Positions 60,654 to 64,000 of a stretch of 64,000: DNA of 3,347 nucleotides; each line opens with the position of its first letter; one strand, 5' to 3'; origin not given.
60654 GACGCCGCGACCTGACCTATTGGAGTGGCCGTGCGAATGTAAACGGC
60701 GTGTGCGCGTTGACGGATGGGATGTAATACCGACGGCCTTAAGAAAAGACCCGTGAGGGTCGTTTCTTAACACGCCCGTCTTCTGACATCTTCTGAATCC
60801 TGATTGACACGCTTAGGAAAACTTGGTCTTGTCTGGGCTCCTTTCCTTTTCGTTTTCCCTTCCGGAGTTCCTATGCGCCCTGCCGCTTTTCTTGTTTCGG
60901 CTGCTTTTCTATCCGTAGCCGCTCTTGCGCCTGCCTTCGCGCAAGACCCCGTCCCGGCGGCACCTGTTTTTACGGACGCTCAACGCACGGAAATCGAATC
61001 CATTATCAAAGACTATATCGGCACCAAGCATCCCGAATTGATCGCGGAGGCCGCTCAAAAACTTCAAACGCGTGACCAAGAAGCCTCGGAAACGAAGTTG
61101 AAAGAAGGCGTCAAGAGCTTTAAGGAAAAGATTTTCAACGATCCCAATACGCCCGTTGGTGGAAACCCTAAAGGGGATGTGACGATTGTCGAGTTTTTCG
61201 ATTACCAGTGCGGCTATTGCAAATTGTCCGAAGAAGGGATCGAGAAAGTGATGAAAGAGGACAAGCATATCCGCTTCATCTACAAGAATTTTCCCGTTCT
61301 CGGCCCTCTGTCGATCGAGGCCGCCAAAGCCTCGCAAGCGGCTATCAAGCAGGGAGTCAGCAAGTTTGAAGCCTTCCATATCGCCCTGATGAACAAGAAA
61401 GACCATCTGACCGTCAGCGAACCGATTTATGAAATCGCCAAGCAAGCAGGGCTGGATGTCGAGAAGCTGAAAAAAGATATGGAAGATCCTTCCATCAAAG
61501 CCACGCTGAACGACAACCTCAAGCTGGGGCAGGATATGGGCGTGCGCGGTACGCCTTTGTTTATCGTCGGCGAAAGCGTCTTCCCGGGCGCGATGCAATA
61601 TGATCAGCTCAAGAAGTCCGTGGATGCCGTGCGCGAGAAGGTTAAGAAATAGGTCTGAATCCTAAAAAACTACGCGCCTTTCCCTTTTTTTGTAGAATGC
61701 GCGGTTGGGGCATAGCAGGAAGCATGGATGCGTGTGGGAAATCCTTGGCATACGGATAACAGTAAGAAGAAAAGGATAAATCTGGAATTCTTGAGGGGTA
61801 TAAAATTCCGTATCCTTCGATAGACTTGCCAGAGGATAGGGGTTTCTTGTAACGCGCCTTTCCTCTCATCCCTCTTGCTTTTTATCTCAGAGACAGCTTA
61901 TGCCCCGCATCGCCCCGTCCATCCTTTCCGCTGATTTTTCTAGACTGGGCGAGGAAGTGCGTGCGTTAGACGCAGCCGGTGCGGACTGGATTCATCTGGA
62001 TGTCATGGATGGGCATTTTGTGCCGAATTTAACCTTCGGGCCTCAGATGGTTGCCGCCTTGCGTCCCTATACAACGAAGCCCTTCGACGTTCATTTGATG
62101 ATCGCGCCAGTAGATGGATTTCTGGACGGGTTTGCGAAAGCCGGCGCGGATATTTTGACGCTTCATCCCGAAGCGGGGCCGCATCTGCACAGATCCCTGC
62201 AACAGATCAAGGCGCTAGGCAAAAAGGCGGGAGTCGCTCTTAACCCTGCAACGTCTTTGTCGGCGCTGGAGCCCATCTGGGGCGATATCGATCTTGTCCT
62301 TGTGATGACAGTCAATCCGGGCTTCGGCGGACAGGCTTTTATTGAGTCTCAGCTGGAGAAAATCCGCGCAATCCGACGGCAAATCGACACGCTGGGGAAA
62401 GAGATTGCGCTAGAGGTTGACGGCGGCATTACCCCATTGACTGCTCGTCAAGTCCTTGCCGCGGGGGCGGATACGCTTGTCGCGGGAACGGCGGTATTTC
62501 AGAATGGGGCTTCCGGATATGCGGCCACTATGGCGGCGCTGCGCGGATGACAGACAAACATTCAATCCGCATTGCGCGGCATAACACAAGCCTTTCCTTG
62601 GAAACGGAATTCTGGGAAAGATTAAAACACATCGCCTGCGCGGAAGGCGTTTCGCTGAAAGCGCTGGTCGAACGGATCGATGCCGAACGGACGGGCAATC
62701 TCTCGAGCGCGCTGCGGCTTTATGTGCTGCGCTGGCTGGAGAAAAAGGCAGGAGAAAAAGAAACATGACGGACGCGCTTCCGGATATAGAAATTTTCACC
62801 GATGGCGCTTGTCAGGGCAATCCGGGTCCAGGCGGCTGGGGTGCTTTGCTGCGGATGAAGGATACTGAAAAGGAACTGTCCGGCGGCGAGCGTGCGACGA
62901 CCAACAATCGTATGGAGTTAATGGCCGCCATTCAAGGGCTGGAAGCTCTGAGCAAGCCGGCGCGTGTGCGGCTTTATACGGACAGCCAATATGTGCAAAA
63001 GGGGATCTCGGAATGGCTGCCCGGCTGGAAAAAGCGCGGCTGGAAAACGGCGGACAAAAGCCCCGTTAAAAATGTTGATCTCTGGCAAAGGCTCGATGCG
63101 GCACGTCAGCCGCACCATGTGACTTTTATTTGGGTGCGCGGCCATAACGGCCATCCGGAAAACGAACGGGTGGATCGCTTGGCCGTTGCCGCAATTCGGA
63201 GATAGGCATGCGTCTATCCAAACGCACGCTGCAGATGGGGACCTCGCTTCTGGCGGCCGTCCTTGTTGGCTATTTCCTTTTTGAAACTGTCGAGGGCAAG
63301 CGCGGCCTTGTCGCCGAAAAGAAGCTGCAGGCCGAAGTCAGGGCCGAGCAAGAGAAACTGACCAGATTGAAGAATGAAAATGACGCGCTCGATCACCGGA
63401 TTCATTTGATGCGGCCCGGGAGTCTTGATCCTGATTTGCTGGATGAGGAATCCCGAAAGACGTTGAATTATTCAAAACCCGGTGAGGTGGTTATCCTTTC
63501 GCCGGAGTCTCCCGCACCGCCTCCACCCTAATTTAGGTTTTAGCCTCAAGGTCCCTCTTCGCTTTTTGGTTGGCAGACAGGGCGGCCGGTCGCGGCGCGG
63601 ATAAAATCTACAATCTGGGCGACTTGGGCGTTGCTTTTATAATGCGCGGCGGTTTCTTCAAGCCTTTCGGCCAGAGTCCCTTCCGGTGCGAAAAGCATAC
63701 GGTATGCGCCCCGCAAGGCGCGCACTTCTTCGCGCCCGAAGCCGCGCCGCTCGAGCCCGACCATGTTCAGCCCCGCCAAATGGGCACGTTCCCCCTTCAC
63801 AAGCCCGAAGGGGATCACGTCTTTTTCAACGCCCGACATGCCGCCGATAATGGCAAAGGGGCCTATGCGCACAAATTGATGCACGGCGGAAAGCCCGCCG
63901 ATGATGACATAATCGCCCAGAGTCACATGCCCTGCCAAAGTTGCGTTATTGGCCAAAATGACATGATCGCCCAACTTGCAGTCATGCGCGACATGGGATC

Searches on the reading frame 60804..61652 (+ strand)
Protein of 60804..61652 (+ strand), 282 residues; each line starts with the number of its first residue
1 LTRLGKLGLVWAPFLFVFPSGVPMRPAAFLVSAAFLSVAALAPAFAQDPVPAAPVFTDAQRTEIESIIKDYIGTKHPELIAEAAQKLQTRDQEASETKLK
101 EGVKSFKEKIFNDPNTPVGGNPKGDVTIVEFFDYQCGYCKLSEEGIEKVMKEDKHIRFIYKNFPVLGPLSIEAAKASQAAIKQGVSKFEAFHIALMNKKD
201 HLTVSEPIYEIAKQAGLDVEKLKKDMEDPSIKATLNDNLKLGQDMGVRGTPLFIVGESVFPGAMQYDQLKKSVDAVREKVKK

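Call 58: search_protein_families(library=pfam, proteins=[window:60804-61652:+], max_evalue=0.01)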
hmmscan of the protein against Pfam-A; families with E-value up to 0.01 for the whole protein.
window:60804-61652:+ (282 aa): 6 families
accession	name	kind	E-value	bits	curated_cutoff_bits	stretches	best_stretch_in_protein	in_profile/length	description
PF01323.26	DSBA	-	4e-27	95.7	25.6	1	127-272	1-189/191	DSBA-like thioredoxin domain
PF13462.12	Thioredoxin_4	-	3.4e-25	89.6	23.2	1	114-275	3-165/165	Thioredoxin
PF13743.12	Thioredoxin_5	-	2.6e-09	37.5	27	1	191-255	99-163/186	Thioredoxin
PF18312.6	ScsC_N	-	1.7e-08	34.4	25.8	1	60-94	1-34/34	Copper resistance protein ScsC N-terminal domain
PF13098.12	Thioredoxin_2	-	1e-06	29.5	27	1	123-271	4-102/104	Thioredoxin-like domain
PF00085.26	Thioredoxin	-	0.01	16.3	23.5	0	125-195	19-80/103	Thioredoxin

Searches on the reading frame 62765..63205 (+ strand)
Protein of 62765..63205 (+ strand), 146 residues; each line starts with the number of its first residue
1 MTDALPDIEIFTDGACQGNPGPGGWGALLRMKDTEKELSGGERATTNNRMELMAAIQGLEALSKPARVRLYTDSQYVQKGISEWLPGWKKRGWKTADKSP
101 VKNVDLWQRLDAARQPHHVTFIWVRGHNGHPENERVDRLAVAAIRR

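Call 58: search_protein_families(library=pfam, proteins=[window:62765-63205:+], max_evalue=0.01)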
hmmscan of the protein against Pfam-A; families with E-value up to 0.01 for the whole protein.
window:62765-63205:+ (146 aa): 1 family
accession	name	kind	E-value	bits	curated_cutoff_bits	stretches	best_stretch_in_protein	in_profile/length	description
PF00075.30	RNase_H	-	3.2e-49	167.1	25.8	1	8-144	4-140/141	RNase H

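Call 60: find_encoding_contigs(protein=window:62765-63205:+, flank=10000, max_places=10)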
Protein window:62765-63205:+ (146 aa): 6 contigs read that carry it; 2 places shown.
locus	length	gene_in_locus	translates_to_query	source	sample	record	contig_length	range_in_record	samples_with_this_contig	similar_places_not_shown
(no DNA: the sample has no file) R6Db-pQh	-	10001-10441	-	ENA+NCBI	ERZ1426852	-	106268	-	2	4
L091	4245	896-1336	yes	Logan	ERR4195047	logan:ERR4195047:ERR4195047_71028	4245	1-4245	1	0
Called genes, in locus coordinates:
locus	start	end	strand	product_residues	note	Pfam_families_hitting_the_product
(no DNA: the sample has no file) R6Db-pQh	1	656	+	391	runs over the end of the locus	PF21016:RlmN_N, PF04055:Radical_SAM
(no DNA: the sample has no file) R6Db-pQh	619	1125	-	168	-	PF04390:LptE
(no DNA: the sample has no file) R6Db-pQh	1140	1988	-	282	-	-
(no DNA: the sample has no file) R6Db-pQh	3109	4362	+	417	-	PF00364:Biotin_lipoyl, PF25997:BSH_YhbJ, PF02817:E3_binding, PF00198:2-oxoacid_dh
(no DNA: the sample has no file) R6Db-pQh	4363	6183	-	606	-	PF13522:GATase_6, PF13537:GATase_7, PF01380:SIS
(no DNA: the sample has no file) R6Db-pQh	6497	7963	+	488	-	PF03659:Glyco_hydro_71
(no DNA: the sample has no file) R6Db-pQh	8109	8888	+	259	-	PF18312:ScsC_N, PF13462:Thioredoxin_4, PF13098:Thioredoxin_2 (weak), PF01323:DSBA, PF13743:Thioredoxin_5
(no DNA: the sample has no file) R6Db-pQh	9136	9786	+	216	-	PF00834:Ribul_P_3_epim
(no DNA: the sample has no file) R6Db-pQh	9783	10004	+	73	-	PF13467:RHH_4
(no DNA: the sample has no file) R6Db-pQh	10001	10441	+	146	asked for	PF00075:RNase_H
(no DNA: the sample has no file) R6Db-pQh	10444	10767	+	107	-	PF04977:DivIC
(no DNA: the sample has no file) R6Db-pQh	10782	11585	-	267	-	PF25087:GMPPB_C (weak), PF00132:Hexapep (weak), PF13720:Acetyltransf_11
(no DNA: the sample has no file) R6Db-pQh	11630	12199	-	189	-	-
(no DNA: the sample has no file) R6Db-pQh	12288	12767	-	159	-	PF22817:ApeP-like, PF07977:FabA, PF22818:ApeI-like, PF01575:MaoC_dehydratas (faint)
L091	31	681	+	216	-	PF00834:Ribul_P_3_epim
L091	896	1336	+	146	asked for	PF00075:RNase_H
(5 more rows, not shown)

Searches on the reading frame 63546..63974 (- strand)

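Call 58: search_protein_families(library=pfam, proteins=[window:63546-63974:-], max_evalue=0.01)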
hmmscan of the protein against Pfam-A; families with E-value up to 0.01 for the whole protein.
window:63546-63974:- (142 aa): 2 families
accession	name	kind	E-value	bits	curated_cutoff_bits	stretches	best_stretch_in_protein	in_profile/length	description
PF13720.11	Acetyltransf_11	-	1e-23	84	24.5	1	52-132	1-80/82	Udp N-acetylglucosamine O-acyltransferase; Domain 2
PF00132.30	Hexapep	-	2.6e-08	33.6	27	2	2-27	5-30/36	Bacterial transferase hexapeptide (six repeats)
